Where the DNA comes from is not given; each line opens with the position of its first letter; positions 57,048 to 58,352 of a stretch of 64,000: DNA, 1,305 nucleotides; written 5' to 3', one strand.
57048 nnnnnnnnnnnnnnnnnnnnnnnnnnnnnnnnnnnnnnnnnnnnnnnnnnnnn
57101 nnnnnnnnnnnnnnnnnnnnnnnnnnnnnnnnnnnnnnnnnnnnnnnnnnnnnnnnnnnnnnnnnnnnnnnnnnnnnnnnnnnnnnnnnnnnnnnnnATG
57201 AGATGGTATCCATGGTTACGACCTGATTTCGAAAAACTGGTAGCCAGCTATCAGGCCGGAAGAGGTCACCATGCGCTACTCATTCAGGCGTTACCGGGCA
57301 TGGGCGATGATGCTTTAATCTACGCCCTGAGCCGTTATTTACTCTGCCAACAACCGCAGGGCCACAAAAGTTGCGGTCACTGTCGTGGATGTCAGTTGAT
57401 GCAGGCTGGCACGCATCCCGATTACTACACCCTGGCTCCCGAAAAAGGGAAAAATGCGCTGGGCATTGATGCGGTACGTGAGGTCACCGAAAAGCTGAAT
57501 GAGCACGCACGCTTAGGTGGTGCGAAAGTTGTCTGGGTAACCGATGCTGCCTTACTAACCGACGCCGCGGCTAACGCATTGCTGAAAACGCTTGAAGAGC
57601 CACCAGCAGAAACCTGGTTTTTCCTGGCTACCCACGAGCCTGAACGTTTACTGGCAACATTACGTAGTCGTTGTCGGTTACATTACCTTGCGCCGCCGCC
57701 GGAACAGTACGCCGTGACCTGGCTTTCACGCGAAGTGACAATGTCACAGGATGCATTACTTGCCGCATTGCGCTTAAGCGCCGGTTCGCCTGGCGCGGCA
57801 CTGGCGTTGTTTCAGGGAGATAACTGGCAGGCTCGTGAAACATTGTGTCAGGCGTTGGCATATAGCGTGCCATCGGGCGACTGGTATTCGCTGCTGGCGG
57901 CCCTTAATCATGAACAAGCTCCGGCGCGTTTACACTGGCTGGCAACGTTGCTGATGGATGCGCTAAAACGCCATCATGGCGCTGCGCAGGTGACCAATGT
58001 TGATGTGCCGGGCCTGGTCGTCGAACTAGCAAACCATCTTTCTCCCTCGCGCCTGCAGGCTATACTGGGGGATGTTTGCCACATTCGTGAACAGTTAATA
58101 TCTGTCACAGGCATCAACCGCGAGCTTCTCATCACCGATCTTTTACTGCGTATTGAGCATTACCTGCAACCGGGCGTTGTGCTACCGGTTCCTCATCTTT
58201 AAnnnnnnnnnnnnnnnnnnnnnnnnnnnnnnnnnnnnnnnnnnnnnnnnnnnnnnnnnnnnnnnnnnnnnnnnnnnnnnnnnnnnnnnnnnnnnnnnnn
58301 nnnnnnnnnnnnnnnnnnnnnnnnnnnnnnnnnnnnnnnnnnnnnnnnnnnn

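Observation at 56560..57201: Chain of overlapping starts and stops linking mltG–tmk–holB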

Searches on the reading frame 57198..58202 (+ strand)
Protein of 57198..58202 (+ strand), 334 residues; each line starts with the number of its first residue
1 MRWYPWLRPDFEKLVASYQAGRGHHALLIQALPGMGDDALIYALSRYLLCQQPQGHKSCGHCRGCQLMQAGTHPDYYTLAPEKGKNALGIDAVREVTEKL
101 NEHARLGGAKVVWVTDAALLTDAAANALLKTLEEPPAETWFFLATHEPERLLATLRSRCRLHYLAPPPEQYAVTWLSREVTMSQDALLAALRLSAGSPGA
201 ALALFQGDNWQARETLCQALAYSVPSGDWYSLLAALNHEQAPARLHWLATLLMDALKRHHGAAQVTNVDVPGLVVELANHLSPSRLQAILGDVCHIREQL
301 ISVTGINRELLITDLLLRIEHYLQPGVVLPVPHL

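Call 4: search_protein_families(library=ncbifam, proteins=[window:57198-58202:+])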
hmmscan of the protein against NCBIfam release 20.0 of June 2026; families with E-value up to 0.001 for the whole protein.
window:57198-58202:+ (334 aa): 58 families (the best 25 are shown)
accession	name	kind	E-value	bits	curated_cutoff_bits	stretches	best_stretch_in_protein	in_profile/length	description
NF005941.0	PRK07993.1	equivalog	6.7e-192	637.3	477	1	1-334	1-334/334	DNA polymerase III subunit delta'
NF005362.0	PRK06871.1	equivalog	8.4e-80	268.4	456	1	2-319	3-320/327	DNA polymerase III subunit delta'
NF004310.0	PRK05707.1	equivalog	6.7e-71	239.4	280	1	3-319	4-321/328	DNA polymerase III subunit delta'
TIGR00678.1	holB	equivalog_domain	1.8e-59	200.5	180.6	1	13-201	3-188/188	DNA polymerase III subunit delta'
NF004759.0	PRK06090.1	equivalog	1.3e-56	192.3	457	1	3-318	4-312/319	DNA polymerase III subunit delta'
NF006430.0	PRK08699.1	equivalog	3.2e-41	141.4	481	1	4-254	3-254/325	DNA polymerase III subunit delta'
NF005408.0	PRK06964.1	equivalog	3.1e-37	128.7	483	2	88-317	112-335/342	DNA polymerase III subunit delta'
NF005926.0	PRK07940.1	equivalog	8.8e-37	127.3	300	1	24-213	37-220/394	DNA polymerase III subunit delta'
NF005677.0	PRK07471.1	equivalog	1.1e-36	126.8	252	1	13-261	30-297/366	DNA polymerase III subunit delta'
NF006447.0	PRK08769.1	equivalog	2.2e-33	115.7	348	1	4-249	6-255/319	DNA polymerase III subunit delta'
NF005972.1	PRK08058.1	equivalog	5.7e-33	114.5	340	1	13-222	16-221/328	DNA polymerase III subunit delta'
NF006586.0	PRK09112.1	equivalog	2.8e-28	99.1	308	1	14-258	35-295/351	DNA polymerase III subunit delta'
NF011524.0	PRK14963.1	equivalog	2.1e-27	96.5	601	1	14-163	26-170/647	DNA polymerase III subunits gamma and tau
NF011514.0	PRK14953.1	equivalog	4e-27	95.3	536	1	19-178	33-189/488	DNA polymerase III subunits gamma and tau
TIGR02397.1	dnaX_nterm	equivalog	1.3e-25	90.5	250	1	14-176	26-185/355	DNA polymerase III subunit gamma/tau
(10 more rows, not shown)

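Call 71: search_solved_structures(query=window:57198-58199:+, max_evalue=1e-100, show_alignments=1)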
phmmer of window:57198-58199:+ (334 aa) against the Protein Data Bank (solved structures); distinct sequences matched with E-value up to 1e-100: 2.
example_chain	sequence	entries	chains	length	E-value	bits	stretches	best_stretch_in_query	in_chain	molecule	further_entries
1a5t_A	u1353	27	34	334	1.2e-225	751.4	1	1-334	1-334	DELTA PRIME | DNA polymerase III, delta' subunit | DNA polymerase III, delta prime subunit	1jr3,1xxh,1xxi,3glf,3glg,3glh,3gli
8val_E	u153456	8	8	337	1.3e-225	751.3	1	1-334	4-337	DNA polymerase III subunit delta'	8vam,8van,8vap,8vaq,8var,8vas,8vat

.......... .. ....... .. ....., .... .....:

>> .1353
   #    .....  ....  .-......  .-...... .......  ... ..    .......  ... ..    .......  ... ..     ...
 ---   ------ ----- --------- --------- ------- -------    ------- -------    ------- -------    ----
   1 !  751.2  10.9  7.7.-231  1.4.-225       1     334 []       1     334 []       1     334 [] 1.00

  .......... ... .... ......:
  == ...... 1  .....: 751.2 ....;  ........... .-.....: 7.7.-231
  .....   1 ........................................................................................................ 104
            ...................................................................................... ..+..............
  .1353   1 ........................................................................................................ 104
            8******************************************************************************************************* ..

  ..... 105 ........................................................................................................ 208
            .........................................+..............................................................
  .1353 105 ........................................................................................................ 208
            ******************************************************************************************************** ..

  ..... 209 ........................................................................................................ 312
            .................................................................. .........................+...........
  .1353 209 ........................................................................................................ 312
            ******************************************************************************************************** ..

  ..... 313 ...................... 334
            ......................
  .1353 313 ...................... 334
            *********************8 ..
